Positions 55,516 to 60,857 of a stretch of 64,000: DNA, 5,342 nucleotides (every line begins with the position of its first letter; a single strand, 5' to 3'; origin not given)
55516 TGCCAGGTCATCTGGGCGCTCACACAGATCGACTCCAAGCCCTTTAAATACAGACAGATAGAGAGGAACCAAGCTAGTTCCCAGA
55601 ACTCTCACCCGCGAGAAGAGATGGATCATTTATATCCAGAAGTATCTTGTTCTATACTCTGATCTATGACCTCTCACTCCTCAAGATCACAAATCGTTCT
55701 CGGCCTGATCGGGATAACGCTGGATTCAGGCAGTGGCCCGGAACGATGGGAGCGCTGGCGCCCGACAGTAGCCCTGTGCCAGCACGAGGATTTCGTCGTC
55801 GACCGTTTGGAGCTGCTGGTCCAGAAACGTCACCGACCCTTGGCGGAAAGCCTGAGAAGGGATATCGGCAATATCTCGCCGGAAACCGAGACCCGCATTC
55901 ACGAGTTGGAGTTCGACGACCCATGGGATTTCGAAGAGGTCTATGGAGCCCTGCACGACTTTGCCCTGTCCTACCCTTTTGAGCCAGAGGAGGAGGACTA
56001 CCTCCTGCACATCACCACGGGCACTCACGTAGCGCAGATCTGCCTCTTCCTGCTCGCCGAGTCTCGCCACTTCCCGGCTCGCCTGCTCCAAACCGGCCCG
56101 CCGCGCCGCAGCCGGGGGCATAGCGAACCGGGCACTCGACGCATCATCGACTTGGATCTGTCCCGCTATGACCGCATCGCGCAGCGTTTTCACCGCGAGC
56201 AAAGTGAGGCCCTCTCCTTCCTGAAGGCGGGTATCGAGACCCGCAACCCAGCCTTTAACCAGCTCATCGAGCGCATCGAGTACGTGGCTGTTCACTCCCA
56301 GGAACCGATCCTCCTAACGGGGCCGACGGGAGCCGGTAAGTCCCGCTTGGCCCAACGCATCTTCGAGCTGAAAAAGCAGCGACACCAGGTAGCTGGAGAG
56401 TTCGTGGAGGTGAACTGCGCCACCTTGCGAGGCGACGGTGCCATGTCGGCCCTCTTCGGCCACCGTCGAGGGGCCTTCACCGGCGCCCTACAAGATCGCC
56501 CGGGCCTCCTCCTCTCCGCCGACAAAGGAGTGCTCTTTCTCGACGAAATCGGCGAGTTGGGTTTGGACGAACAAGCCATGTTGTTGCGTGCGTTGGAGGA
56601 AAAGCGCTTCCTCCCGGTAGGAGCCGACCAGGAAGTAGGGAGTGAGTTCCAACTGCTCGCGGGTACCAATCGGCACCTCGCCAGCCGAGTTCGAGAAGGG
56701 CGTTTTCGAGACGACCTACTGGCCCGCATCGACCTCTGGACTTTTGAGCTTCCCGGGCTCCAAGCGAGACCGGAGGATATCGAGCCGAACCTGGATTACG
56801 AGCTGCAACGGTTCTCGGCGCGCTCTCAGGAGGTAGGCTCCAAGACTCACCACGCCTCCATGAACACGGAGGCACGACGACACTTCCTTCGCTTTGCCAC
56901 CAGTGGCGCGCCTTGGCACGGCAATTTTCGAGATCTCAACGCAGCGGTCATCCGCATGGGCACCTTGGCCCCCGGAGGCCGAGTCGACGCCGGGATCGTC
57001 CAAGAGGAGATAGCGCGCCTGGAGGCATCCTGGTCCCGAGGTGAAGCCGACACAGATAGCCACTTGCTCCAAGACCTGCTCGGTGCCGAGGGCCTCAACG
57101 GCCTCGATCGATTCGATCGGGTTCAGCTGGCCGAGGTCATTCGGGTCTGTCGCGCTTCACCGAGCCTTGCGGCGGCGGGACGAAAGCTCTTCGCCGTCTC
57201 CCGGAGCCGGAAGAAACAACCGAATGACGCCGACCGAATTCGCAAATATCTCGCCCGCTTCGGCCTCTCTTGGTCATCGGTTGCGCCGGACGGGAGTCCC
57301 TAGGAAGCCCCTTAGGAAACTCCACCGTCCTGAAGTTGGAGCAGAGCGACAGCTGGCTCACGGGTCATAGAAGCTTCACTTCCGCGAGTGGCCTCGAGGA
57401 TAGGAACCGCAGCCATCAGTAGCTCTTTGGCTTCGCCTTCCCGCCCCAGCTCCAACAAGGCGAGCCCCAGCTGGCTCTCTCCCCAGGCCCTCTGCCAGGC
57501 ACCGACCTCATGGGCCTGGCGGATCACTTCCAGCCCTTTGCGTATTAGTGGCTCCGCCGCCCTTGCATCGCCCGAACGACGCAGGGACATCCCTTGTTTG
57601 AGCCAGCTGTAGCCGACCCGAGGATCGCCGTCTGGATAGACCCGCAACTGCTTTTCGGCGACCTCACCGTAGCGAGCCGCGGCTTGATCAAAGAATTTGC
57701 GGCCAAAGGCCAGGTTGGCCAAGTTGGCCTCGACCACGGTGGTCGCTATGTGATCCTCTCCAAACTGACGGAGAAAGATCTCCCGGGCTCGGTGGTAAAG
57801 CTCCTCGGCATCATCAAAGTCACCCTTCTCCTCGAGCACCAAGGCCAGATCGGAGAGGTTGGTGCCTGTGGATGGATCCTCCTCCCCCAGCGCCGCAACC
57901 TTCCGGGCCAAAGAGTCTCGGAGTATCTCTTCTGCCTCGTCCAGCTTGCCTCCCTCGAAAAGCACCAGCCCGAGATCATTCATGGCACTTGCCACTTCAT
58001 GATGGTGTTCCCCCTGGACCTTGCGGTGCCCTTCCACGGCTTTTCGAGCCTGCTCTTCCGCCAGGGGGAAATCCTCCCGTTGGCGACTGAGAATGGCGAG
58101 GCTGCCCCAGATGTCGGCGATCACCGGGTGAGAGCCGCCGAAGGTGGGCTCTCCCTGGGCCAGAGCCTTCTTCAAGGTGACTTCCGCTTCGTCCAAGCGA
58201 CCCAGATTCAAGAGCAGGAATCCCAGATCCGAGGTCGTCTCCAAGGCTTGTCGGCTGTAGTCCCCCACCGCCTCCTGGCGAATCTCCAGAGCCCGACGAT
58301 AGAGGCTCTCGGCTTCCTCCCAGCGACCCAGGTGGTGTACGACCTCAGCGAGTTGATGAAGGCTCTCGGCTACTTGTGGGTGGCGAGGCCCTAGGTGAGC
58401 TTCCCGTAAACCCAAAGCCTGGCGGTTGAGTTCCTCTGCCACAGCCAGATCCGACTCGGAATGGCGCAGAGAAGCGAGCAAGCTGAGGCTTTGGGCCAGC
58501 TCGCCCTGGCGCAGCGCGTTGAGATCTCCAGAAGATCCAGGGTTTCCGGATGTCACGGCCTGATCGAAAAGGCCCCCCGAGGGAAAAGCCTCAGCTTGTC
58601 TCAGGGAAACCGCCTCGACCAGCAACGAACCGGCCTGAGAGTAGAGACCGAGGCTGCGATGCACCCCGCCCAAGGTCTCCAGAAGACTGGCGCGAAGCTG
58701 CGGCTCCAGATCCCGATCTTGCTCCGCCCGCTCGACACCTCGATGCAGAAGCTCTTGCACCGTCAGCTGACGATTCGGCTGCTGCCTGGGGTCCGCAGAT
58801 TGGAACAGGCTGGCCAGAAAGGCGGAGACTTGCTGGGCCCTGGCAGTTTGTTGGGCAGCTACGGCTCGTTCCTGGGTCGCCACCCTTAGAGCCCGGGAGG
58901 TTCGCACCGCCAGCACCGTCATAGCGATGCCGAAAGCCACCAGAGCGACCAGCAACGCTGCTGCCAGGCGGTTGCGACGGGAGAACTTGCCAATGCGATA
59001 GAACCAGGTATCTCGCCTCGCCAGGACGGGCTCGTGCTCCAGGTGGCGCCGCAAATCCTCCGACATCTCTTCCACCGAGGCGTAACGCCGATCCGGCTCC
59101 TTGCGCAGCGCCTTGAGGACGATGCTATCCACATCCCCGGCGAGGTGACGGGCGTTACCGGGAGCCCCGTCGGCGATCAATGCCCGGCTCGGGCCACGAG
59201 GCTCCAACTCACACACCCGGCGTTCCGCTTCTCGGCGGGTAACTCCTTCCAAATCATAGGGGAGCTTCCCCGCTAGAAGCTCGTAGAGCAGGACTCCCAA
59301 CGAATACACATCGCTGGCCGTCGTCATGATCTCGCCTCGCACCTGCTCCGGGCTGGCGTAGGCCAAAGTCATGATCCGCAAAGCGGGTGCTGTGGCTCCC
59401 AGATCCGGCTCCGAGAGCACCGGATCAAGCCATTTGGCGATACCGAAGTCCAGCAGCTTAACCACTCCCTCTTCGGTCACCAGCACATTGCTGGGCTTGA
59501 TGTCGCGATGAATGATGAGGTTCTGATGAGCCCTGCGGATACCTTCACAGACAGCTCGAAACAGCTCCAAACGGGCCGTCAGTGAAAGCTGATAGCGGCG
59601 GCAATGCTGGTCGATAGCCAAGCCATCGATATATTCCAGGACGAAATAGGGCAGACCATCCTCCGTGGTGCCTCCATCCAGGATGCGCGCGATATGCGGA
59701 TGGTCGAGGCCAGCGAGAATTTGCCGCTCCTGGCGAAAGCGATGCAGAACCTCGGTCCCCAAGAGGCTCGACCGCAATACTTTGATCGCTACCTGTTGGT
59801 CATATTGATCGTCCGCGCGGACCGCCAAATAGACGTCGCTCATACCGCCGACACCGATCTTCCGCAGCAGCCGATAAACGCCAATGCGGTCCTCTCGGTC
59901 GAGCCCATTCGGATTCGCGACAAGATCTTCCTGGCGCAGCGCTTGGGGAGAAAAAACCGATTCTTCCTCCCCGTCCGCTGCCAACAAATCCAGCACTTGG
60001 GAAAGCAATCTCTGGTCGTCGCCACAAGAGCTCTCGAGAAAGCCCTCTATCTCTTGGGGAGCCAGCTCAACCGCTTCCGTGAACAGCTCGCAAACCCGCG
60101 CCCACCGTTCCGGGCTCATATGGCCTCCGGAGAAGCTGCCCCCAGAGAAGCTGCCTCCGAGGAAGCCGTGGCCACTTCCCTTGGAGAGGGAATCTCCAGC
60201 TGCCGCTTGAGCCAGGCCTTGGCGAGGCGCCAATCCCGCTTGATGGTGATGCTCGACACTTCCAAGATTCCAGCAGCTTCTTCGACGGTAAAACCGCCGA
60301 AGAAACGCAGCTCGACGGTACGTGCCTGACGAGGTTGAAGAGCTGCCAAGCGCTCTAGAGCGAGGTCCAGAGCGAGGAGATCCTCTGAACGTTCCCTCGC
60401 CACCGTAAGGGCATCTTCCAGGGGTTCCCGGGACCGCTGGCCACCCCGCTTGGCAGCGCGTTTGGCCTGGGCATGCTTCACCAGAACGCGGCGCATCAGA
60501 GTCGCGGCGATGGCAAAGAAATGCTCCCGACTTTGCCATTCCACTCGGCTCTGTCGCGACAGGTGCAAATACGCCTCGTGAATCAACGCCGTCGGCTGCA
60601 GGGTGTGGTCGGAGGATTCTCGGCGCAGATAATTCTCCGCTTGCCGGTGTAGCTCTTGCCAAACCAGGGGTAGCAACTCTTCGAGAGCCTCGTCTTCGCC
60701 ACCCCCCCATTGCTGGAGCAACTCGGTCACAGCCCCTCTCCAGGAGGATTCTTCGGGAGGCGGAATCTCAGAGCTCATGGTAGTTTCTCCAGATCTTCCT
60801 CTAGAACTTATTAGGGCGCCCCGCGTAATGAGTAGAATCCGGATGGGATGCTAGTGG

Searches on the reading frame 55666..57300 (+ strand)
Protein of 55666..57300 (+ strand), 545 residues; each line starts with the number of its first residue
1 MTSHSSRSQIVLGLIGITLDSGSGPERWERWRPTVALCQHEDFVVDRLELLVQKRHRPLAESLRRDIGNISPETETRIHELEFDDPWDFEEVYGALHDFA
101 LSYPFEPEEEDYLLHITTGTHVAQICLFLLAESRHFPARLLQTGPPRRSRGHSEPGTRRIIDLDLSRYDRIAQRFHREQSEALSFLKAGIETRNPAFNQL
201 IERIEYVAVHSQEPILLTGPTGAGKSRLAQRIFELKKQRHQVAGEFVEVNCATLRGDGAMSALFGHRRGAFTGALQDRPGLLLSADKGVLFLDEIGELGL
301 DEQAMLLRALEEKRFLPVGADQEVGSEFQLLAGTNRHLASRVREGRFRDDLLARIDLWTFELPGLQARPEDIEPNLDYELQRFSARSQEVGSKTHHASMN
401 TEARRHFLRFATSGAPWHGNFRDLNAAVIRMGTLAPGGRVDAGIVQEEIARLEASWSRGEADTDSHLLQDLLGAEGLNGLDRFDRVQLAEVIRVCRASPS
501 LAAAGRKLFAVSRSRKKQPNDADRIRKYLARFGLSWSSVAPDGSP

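Call 57: search_protein_families(library=pfam, proteins=[window:55666-57300:+], max_evalue=0.0001)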
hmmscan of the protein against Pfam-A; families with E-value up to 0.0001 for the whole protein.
window:55666-57300:+ (545 aa): 8 families
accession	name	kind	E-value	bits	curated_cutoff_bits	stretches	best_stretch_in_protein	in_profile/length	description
PF06956.16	RtcR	-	9.4e-83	276.6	23.1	1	8-189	2-183/183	Regulator of RNA terminal phosphate cyclase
PF00158.32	Sigma54_activat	-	8.4e-46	156.2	20.2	1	192-358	3-165/168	Sigma-54 interaction domain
PF14532.12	Sigma54_activ_2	-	6.3e-10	39.9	25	1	196-365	6-138/138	Sigma-54 interaction domain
PF01078.27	Mg_chelatase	-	4.6e-08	33.1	20.3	1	206-336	16-158/207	Magnesium chelatase, subunit ChlI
PF07728.20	AAA_5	-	2.9e-07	31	22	1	214-336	1-123/139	AAA domain (dynein-related subfamily)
PF00004.35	AAA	-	3.6e-06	27.9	21.2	1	215-336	1-110/131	ATPase family associated with various cellular activities (AAA)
PF13191.12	AAA_16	-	2.8e-05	25.1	32.6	1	195-266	7-85/167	AAA ATPase domain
PF13401.12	AAA_22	-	8.1e-05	23.4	27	0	211-252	4-42/130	AAA domain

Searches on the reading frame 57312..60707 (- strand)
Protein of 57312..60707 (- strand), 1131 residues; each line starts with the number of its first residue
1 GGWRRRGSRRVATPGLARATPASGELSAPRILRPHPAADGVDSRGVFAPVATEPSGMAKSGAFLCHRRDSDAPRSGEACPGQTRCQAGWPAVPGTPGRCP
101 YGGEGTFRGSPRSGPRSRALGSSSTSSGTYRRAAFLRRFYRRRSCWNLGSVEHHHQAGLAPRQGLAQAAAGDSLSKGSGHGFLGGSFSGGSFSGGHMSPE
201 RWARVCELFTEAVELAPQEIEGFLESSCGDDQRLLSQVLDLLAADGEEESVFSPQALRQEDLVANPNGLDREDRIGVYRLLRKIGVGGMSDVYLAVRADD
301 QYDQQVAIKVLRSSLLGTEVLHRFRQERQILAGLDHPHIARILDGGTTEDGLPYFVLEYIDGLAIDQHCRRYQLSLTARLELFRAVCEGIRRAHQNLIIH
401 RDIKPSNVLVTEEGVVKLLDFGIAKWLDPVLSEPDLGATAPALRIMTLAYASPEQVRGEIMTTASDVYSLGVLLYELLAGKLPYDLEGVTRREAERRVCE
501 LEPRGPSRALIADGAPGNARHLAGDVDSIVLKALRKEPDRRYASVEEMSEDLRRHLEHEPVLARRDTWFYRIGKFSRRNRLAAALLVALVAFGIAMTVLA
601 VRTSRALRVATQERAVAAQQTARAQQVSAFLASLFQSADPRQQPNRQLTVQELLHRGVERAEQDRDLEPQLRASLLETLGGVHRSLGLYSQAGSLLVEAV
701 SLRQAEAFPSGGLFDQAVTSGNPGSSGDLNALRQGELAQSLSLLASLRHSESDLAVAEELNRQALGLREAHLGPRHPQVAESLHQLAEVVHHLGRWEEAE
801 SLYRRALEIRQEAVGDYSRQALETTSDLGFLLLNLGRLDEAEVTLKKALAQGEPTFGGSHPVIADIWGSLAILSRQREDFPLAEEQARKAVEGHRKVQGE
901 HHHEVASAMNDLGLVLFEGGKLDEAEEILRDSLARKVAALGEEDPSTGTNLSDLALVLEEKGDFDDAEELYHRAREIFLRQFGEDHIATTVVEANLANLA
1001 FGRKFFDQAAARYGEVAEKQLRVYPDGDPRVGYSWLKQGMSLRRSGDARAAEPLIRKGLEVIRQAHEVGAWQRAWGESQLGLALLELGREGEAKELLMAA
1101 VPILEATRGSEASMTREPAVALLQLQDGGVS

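Call 57: search_protein_families(library=pfam, proteins=[window:57312-60707:-], max_evalue=0.0001)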
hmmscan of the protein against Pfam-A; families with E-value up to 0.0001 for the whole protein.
window:57312-60707:- (1131 aa): 18 families
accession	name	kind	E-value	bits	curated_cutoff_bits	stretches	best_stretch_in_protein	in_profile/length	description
PF13424.12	TPR_12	-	2.6e-51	172.1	30.1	4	737-812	2-77/77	Tetratricopeptide repeat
PF00069.31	Pkinase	-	1.3e-41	143.2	31.7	1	278-543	1-253/263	Protein kinase domain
PF13374.12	TPR_10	-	5e-37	125.3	27.5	2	779-816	1-38/42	Tetratricopeptide repeat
PF24885.1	TPR_NPHP3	-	2.5e-31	109.3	100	3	760-816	121-177/239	Nephrocystin-3 TPR domain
PF07714.23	PK_Tyr_Ser-Thr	-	5.4e-31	108.3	23.1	1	280-485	3-206/258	Protein tyrosine and serine/threonine kinase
PF07719.23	TPR_2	-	1.1e-17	63.1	27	0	780-810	1-31/34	Tetratricopeptide repeat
PF00515.34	TPR_1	-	2.6e-17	62.3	27.8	0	780-810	1-31/34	Tetratricopeptide repeat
PF13181.12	TPR_8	-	1.4e-14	53.4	25.7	0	780-811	1-32/34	Tetratricopeptide repeat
PF13432.12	TPR_16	-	1.8e-13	51.1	32.7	0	831-892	6-59/65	Tetratricopeptide repeat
PF07721.20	TPR_4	-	6.3e-11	42.3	27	0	781-805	2-26/26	Tetratricopeptide repeat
PF13176.12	TPR_7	-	4.3e-10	39.3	27.9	1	782-811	1-30/36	Tetratricopeptide repeat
PF13428.12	TPR_14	-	8.8e-10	38.7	23.5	0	781-809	2-30/44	Tetratricopeptide repeat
PF13431.12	TPR_17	-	2e-07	31.2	24.4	0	776-800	9-33/34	Tetratricopeptide repeat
PF14559.12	TPR_19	-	8.2e-07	29.7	25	0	794-851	5-54/68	Tetratricopeptide repeat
PF17874.7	TPR_MalT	-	5.6e-06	26.3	45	0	744-849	86-188/336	MalT-like TPR region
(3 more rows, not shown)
